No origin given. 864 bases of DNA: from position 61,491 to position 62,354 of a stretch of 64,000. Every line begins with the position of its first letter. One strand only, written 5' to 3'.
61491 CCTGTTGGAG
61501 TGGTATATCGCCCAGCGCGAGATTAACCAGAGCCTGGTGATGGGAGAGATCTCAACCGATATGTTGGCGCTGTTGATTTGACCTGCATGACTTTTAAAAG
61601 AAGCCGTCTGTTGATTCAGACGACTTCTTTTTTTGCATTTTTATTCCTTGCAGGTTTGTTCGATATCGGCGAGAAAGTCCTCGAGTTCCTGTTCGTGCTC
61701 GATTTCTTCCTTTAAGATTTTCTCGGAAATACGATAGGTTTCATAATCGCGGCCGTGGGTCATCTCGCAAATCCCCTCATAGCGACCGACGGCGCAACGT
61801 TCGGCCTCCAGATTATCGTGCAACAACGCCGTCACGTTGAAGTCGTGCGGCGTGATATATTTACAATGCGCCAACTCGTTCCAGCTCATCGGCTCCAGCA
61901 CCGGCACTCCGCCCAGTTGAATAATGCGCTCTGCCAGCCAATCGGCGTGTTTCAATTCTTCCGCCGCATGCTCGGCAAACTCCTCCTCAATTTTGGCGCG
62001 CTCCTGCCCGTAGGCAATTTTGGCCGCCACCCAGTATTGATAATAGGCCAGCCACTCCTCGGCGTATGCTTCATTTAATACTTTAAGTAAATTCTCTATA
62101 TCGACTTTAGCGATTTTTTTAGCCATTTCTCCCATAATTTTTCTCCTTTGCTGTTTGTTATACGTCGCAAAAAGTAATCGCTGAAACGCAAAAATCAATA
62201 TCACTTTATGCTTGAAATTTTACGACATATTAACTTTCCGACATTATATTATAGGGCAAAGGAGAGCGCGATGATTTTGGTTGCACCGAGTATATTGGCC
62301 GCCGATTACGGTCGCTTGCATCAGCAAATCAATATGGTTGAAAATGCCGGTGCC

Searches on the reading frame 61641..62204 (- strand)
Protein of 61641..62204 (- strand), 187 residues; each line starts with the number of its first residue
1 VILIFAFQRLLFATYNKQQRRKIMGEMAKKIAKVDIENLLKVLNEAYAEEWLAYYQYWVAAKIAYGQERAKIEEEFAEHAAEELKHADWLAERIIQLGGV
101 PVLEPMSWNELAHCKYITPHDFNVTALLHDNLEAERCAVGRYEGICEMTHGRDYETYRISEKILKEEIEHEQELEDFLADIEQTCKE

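Call 74: search_protein_families(library=pfam, proteins=[window:61641-62204:-], max_evalue=0.001)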
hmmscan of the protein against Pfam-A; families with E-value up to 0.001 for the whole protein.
window:61641-62204:- (187 aa): 2 families
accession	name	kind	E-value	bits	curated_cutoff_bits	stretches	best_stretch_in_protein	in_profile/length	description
PF00210.30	Ferritin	-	9e-27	94.2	24.5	1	41-183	2-141/142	Ferritin-like domain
PF02915.23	Rubrerythrin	-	0.00034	21.4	22.8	0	41-175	1-134/137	Rubrerythrin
